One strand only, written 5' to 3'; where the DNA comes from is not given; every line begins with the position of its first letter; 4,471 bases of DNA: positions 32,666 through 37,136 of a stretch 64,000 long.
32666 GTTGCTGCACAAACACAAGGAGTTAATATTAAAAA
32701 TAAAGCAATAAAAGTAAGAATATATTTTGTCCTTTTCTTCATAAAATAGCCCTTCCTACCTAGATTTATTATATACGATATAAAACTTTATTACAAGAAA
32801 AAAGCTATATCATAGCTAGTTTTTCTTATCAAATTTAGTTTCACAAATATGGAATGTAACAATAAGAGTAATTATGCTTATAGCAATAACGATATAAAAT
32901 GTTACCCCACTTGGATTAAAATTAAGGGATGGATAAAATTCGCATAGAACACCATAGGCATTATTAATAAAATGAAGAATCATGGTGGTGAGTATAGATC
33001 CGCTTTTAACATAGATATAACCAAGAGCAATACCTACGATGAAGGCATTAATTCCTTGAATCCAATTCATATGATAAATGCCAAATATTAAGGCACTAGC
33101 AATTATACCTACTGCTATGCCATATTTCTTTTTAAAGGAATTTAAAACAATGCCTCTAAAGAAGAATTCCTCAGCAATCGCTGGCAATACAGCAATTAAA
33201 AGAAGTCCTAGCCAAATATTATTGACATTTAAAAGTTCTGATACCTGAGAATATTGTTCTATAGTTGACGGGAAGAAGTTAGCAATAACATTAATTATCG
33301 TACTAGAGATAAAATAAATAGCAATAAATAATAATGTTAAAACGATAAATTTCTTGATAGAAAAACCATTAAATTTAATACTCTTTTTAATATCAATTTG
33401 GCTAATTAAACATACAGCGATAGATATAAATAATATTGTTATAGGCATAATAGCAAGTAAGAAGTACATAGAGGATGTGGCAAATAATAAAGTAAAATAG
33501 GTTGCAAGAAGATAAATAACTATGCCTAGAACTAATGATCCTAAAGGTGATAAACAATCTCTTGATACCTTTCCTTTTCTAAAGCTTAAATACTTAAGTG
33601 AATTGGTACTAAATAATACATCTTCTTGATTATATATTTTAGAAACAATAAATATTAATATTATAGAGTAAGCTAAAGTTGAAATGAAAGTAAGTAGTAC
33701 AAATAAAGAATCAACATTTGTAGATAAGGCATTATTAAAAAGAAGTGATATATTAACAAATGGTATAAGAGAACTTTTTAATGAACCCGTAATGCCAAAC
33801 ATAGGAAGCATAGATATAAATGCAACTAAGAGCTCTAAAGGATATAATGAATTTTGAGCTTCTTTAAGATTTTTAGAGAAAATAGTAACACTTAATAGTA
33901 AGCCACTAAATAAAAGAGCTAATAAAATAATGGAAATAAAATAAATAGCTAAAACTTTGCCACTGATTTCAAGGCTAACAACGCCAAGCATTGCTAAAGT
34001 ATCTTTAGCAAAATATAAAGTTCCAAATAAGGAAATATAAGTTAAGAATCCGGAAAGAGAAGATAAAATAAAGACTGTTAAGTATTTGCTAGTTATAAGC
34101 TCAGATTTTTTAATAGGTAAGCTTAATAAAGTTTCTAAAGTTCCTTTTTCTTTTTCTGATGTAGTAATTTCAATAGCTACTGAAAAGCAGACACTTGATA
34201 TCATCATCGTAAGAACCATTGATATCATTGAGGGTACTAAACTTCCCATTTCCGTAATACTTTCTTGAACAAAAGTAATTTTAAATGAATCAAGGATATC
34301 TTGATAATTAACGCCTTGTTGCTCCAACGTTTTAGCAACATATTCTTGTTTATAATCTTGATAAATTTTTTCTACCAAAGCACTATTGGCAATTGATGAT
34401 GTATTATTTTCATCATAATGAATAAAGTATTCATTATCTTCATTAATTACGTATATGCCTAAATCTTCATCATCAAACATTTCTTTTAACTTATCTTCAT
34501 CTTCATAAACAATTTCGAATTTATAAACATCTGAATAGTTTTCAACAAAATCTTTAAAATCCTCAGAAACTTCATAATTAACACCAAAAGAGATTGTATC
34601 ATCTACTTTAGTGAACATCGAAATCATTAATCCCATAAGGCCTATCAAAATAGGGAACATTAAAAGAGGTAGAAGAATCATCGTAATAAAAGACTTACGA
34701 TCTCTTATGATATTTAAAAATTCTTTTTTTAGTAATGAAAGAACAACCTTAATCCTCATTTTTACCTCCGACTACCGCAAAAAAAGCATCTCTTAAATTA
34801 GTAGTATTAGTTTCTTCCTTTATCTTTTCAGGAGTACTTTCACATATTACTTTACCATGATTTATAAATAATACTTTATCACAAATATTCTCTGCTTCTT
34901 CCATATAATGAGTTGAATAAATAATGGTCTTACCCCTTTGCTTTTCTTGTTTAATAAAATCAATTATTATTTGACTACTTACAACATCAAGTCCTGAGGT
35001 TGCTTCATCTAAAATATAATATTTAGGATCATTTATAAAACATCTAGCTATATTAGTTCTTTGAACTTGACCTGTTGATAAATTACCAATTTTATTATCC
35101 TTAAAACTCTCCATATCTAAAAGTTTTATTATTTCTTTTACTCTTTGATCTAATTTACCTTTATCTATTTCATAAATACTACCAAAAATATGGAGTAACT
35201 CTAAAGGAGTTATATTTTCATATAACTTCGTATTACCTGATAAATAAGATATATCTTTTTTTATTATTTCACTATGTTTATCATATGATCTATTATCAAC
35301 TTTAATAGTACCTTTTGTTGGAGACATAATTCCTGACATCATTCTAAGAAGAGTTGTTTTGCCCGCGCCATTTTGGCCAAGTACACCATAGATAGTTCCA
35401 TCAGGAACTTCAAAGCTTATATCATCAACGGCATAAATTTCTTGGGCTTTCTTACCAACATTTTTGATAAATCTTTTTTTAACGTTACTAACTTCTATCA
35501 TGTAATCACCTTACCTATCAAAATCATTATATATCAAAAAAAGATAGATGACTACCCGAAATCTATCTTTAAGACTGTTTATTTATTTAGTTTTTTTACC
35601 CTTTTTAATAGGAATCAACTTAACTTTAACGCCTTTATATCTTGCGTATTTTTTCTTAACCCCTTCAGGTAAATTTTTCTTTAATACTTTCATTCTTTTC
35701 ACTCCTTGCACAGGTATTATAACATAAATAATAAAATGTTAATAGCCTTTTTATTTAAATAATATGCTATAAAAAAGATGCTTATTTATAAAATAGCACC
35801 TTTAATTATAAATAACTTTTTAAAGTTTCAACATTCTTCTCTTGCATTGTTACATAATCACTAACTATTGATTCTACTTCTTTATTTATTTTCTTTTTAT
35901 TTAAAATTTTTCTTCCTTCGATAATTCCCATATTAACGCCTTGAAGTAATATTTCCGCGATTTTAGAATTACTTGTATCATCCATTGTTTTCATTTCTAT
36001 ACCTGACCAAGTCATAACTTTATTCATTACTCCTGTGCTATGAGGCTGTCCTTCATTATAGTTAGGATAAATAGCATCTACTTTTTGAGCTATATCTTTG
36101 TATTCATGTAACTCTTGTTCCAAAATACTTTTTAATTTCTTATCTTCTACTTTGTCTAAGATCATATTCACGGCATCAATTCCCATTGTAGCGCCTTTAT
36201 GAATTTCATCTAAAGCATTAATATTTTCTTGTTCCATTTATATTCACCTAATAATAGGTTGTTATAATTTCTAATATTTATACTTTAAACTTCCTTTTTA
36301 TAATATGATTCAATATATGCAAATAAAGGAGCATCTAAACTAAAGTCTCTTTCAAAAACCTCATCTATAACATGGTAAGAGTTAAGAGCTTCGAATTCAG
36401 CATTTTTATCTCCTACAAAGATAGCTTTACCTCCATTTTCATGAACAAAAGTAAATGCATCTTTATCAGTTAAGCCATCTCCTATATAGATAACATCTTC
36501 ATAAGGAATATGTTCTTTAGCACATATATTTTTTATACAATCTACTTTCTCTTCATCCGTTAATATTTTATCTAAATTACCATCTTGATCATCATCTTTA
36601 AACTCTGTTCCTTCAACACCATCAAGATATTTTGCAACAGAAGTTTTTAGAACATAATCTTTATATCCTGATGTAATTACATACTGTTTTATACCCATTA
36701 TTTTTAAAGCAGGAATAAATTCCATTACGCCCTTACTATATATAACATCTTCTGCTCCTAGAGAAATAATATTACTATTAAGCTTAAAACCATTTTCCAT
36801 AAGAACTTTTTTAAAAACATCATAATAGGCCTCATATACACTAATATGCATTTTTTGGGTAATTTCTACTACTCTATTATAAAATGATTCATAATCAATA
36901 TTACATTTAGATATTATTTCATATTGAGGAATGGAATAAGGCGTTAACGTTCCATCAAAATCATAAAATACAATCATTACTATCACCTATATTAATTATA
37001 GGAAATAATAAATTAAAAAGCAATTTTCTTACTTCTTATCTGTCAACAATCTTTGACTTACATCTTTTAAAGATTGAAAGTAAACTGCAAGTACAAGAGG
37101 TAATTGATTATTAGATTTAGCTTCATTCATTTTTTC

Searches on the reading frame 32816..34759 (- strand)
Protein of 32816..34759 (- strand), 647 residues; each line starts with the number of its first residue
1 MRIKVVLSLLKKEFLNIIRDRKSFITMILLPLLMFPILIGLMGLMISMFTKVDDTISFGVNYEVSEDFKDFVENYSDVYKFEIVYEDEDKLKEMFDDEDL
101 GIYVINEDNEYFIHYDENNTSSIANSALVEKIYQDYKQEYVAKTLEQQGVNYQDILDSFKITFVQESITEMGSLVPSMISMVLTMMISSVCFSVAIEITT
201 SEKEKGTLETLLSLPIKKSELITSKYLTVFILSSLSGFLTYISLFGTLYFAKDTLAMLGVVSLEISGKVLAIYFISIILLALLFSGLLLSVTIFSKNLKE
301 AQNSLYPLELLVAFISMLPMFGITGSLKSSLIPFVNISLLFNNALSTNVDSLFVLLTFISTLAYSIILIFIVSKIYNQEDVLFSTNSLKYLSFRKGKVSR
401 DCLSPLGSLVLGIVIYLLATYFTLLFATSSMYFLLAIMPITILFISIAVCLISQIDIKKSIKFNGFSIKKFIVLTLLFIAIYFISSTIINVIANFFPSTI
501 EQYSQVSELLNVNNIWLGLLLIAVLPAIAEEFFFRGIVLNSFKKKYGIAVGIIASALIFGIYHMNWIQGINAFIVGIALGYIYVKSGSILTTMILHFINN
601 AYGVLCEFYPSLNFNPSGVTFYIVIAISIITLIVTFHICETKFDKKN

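Call 30: search_protein_families(library=pfam, proteins=[window:32816-34759:-], max_evalue=0.0001)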
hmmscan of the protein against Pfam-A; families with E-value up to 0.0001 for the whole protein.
window:32816-34759:- (647 aa): 4 families
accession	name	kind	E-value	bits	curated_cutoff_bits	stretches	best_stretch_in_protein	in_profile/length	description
PF12698.13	ABC2_membrane_3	-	2.3e-24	86.6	31.6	1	22-372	1-345/347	ABC-2 family transporter protein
PF02517.21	Rce1-like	-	1.6e-22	80.1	22.4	1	514-601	3-92/93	Type II CAAX prenyl endopeptidase Rce1-like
PF12679.13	ABC2_membrane_2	-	5.9e-12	45.9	27.2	1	8-380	2-282/283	ABC-2 family transporter protein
PF12730.13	ABC2_membrane_4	-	9.9e-07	29.3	27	1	175-293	48-171/179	ABC-2 family transporter protein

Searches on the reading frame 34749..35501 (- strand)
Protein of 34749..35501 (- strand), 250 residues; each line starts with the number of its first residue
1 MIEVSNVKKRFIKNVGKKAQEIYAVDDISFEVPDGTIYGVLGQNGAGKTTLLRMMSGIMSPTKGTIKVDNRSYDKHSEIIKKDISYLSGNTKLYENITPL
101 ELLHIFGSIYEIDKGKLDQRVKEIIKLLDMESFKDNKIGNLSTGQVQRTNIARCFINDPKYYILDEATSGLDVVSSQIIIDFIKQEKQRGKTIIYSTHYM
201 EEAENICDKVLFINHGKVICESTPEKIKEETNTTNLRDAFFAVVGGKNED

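Call 30: search_protein_families(library=pfam, proteins=[window:34749-35501:-], max_evalue=0.0001)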
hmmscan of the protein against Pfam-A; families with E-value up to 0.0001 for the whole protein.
window:34749-35501:- (250 aa): 3 families
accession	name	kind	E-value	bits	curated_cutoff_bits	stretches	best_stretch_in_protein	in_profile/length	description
PF00005.33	ABC_tran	-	2.2e-33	116.2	25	1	26-169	2-137/137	ABC transporter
PF02463.25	SMC_N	-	1.1e-05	25.5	40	0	37-204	26-206/220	RecF/RecN/SMC N terminal domain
PF13304.12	AAA_21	-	1.5e-05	25.7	27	0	37-76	1-57/304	AAA domain, putative AbiEii toxin, Type IV TA system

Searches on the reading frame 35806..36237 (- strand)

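Call 6: search_protein_families(library=pfam, proteins=[window:35806-36237:-], max_evalue=0.01)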
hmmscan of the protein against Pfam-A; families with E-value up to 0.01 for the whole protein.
window:35806-36237:- (143 aa): 1 family
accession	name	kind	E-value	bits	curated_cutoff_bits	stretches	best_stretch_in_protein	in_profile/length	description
PF09537.16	DUF2383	-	1.1e-05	26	30.8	1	6-96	3-93/111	Domain of unknown function (DUF2383)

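Call 77: search_protein_families(library=ncbifam, proteins=[window:35806-36237:-], max_evalue=0.01)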
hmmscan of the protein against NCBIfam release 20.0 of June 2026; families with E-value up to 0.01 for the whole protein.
window:35806-36237:- (143 aa): 0 families

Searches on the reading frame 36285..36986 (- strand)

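Call 6: search_protein_families(library=pfam, proteins=[window:36285-36986:-], max_evalue=0.01)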
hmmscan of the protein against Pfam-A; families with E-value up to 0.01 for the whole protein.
window:36285-36986:- (233 aa): 4 families
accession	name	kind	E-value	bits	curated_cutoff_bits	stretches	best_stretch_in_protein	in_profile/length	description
PF12710.13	HAD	-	1.3e-09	39.2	27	1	6-176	1-186/189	haloacid dehalogenase-like hydrolase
PF13419.12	HAD_2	-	1.6e-06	28.8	23.8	1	7-112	2-109/178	Haloacid dehalogenase-like hydrolase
PF00702.32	Hydrolase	-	3.2e-06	28.1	26.4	1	4-177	2-186/191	haloacid dehalogenase-like hydrolase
PF02358.22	Trehalose_PPase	-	0.0068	16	27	0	161-187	183-211/235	Trehalose-phosphatase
